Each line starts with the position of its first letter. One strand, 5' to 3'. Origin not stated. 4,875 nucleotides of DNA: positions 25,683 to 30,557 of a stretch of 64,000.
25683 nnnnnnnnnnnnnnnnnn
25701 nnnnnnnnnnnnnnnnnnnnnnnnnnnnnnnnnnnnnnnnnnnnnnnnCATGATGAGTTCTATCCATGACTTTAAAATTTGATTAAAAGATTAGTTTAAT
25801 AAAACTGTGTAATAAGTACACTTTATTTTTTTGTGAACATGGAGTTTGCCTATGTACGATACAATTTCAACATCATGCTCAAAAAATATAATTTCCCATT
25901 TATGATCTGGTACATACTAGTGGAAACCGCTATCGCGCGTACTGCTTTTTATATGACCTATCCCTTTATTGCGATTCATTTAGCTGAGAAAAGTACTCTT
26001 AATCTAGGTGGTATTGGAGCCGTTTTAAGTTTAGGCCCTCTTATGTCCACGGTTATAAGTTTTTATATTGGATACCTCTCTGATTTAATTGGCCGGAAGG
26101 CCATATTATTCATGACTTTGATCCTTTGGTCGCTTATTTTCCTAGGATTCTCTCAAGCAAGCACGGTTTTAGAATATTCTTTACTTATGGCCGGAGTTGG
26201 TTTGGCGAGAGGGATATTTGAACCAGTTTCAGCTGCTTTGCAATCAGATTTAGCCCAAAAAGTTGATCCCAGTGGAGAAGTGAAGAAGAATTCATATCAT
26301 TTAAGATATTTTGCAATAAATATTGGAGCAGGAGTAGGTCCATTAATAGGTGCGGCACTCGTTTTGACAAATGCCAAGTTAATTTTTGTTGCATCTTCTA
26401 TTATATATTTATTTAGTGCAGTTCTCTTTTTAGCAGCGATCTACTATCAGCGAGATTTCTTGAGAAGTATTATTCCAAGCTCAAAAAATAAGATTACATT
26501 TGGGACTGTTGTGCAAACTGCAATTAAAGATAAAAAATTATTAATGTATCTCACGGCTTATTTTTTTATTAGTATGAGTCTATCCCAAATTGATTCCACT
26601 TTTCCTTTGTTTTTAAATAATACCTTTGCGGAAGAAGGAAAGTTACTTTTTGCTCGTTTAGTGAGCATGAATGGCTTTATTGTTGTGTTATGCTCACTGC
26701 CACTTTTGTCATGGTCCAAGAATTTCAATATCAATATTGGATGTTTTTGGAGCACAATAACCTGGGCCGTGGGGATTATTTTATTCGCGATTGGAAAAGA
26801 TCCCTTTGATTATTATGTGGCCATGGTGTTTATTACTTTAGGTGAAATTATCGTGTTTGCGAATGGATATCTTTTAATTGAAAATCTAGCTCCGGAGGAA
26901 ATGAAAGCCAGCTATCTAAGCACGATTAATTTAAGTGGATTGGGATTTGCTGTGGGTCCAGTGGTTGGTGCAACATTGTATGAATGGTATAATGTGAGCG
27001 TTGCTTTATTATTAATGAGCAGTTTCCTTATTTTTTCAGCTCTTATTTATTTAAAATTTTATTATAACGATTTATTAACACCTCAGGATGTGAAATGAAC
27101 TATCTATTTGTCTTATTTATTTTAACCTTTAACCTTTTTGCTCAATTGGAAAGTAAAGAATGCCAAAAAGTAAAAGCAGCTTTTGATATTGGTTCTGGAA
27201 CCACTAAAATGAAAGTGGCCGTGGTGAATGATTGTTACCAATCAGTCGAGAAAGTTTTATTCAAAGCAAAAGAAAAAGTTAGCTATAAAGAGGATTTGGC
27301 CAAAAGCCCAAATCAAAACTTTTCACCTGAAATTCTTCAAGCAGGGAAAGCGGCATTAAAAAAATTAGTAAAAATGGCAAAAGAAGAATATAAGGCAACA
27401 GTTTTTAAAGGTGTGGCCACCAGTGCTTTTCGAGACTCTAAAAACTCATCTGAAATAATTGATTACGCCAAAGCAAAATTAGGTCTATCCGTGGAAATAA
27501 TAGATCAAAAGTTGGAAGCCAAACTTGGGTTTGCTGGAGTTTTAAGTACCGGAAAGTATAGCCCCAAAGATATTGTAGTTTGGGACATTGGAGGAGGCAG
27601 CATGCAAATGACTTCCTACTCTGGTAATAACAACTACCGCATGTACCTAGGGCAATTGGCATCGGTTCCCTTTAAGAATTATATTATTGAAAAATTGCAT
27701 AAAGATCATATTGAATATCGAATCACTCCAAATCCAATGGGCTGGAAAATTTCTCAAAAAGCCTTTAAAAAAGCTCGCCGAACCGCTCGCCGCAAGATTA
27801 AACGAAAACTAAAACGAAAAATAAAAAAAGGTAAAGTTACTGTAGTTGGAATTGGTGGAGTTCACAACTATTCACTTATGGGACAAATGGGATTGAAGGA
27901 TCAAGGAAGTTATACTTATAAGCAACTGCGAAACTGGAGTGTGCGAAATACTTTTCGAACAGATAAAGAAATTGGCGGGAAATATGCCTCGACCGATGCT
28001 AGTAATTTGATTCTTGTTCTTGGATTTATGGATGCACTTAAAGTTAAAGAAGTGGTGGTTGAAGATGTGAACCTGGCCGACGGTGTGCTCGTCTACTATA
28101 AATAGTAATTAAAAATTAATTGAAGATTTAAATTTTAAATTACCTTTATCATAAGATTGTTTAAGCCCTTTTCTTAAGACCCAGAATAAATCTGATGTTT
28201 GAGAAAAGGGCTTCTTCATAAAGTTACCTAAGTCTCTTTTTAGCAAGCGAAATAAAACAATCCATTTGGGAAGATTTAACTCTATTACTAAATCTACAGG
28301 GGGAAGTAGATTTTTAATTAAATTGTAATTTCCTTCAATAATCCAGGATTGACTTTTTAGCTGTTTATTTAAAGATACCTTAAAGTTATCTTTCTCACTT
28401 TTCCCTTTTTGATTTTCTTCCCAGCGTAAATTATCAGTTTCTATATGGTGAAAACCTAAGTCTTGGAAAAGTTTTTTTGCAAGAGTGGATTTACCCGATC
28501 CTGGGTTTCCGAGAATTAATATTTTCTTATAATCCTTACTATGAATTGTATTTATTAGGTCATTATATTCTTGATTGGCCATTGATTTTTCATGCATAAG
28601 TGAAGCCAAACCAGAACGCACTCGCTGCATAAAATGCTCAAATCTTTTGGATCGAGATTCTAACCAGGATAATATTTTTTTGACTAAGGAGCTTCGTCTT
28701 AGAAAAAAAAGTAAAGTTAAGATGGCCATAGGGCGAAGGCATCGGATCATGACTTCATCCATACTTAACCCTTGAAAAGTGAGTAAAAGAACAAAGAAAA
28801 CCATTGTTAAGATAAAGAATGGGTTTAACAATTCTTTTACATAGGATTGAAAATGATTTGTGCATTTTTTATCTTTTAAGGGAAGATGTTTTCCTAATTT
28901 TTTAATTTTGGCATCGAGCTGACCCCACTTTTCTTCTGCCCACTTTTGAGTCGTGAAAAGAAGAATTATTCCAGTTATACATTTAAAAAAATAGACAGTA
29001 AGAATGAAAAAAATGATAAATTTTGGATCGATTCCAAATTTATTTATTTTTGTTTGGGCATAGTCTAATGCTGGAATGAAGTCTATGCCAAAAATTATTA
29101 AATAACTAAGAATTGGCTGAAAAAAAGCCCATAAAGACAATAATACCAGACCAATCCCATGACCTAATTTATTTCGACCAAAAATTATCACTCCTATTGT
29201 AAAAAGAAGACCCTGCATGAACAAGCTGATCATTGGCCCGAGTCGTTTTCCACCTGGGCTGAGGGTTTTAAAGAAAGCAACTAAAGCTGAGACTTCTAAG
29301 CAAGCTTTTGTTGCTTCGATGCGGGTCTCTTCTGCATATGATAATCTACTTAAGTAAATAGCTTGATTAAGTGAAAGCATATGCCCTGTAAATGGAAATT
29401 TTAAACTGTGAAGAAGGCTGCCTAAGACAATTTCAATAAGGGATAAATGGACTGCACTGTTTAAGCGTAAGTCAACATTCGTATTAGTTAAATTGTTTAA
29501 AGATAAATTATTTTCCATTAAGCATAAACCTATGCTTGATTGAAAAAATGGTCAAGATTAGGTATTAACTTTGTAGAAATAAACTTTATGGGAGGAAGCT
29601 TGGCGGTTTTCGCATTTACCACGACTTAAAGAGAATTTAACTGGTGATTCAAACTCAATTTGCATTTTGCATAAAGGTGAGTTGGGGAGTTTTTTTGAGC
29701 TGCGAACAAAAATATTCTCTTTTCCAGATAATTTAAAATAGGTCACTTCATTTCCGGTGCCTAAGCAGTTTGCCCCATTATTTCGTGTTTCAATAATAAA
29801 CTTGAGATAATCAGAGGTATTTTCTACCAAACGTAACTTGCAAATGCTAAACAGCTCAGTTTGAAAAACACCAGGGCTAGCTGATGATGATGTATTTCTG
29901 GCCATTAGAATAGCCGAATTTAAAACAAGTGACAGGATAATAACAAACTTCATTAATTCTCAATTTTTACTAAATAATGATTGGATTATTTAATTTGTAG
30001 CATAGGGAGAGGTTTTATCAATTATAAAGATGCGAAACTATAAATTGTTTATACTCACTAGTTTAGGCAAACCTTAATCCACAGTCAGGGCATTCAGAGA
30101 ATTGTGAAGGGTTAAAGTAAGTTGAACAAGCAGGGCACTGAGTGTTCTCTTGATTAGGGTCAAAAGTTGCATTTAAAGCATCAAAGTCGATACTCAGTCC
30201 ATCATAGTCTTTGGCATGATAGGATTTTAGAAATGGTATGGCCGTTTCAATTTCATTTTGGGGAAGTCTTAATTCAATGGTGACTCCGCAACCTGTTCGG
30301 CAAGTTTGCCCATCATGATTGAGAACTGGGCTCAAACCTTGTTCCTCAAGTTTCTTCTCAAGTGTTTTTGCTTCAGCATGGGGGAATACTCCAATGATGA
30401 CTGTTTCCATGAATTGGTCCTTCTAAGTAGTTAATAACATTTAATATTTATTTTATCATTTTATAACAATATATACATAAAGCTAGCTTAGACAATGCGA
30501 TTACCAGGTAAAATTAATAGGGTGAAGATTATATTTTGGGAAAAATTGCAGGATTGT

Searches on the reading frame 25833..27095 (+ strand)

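Call 82: search_protein_families(library=pfam, proteins=[window:25833-27095:+], max_evalue=0.00001)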
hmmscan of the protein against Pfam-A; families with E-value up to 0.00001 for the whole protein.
window:25833-27095:+ (421 aa): 1 family
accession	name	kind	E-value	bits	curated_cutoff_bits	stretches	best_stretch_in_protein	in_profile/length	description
PF07690.21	MFS_1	-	5e-29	101.7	33.4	1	32-368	5-338/347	Major Facilitator Superfamily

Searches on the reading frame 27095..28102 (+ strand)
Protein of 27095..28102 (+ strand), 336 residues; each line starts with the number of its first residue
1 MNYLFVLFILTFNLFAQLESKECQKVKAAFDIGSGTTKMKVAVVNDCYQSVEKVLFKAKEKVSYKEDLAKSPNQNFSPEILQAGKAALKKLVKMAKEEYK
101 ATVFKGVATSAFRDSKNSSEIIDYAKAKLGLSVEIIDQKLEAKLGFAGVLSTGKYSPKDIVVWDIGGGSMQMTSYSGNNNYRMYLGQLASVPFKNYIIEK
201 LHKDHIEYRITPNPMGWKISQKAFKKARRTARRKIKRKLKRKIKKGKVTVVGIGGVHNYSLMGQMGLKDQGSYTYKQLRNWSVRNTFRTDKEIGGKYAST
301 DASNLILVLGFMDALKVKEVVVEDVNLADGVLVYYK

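Call 82: search_protein_families(library=pfam, proteins=[window:27095-28102:+], max_evalue=0.00001)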
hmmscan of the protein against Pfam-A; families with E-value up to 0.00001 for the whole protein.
window:27095-28102:+ (336 aa): 1 family
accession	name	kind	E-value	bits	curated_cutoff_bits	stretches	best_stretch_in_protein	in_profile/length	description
PF02541.22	Ppx-GppA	-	3.2e-24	86.3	27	1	53-175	11-129/285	Ppx/GppA phosphatase family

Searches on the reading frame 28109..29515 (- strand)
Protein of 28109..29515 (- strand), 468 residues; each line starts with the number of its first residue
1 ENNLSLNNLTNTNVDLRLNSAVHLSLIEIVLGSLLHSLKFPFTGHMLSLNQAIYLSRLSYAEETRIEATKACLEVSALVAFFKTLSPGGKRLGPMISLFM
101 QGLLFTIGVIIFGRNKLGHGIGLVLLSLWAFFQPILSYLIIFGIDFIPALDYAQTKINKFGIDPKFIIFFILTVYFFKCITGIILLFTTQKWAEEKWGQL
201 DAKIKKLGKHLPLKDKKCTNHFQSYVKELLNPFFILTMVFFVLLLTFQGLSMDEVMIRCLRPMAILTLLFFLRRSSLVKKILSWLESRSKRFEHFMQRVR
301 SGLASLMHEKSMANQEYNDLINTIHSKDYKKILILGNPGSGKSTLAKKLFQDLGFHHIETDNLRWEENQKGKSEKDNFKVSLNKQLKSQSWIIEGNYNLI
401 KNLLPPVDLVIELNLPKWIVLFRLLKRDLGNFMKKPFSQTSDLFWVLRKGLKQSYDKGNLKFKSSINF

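Call 9: search_protein_families(library=ncbifam, proteins=[window:28109-29515:-], max_evalue=0.1)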
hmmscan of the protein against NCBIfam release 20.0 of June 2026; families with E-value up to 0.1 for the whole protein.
window:28109-29515:- (468 aa): 54 families (the best 25 are shown)
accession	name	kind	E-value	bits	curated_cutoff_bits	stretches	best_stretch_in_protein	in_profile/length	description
NF005994.0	PRK08118.1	equivalog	5.5e-19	68.8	215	1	330-429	2-101/172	DNA topology modulation protein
NF005576.0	PRK07261.1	equivalog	1.1e-14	54.6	224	1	331-429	2-101/171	DNA topology modulation protein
NF004861.0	PRK06217.1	equivalog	3.9e-11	42.7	203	1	330-432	2-109/183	hypothetical protein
TIGR01351.1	adk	subfamily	1.2e-06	28.3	168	1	331-371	1-42/212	adenylate kinase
NF038308.1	RNA_repair_RtcR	equivalog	1.4e-05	24.1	650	1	277-351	152-226/530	RNA repair transcriptional activator RtcR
TIGR01360.1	aden_kin_iso1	equivalog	3.1e-05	23.7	284.1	1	328-375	2-48/188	adenylate kinase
TIGR01359.1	UMP_CMP_kin_fam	subfamily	6.2e-05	23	207.6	1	332-377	2-47/185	UMP-CMP kinase family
TIGR01313.1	therm_gnt_kin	subfamily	6.2e-05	22.8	113.75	1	333-370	2-39/164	gluconokinase, GntK/IdnK-type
NF003230.0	PRK04195.1-6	equivalog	7.2e-05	21.6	441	1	322-360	32-70/494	replication factor C large subunit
TIGR02173.1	cyt_kin_arch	equivalog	7.3e-05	22.8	102.1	1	332-386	3-57/169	(d)CMP kinase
NF001381.0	PRK00279.1-3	equivalog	9.1e-05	22.3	187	1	331-367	2-39/188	adenylate kinase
NF002700.0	PRK02496.1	equivalog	9.1e-05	22.2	262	1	331-363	3-35/184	adenylate kinase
NF040667.1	hom_kin_desulfo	exception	0.00019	21.3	197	1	332-363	3-34/163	homoserine kinase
NF003012.0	PRK03839.1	equivalog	0.00023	21.2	152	1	331-427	2-100/180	putative kinase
NF011103.0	PRK14530.1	equivalog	0.00025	20.7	294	1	330-366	4-41/215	adenylate kinase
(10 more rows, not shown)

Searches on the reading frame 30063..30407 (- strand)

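Call 5: search_protein_families(library=pfam, proteins=[window:30063-30407:-], max_evalue=1)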
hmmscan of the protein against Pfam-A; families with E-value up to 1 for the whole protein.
window:30063-30407:- (114 aa): 8 families
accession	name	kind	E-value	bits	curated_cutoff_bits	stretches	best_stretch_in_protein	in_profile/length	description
PF13719.11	Zn_ribbon_5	-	0.09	13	29.3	1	89-98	3-12/37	zinc-ribbon domain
PF07191.17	Zn_ribbon_6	-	0.12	12.8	25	1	83-110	11-36/67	Double zinc ribbon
PF01155.25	HypA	-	0.13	12.8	28.9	1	86-110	68-93/112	Hydrogenase/urease nickel incorporation, metallochaperone, hypA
PF14446.12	Prok-RING_1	-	0.19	12.1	29.1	1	85-110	1-27/54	Prokaryotic RING finger family 1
PF13717.11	Zn_ribbon_4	-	0.25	11.7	30.3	0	89-99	3-13/36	zinc-ribbon domain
PF12773.13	DZR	-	0.32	11.6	27.3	1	79-110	23-45/45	Double zinc ribbon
PF23455.1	DUF7129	-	0.34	11.1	30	0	90-110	13-34/45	Domain of unknown function (DUF7129)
PF13248.11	Zn_ribbon_3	-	0.91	9.5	27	0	88-113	2-26/26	zinc-ribbon domain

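Call 9: search_protein_families(library=ncbifam, proteins=[window:30063-30407:-], max_evalue=0.1)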
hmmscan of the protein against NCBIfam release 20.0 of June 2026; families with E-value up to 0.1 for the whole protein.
window:30063-30407:- (114 aa): 3 families
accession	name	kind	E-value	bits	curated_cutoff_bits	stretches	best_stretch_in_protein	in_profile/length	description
NF049953.1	ribbon_DG_selen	exception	1.1e-19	70.9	130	1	11-114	68-172/172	zinc ribbon-containing (seleno)protein DG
NF001385.0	PRK00279.2-3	equivalog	0.011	15.3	315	1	88-111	130-154/213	adenylate kinase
NF038384.1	zinc_YnfU_fam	subfamily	0.059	12.9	36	0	91-102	41-52/52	YnfU family zinc-binding protein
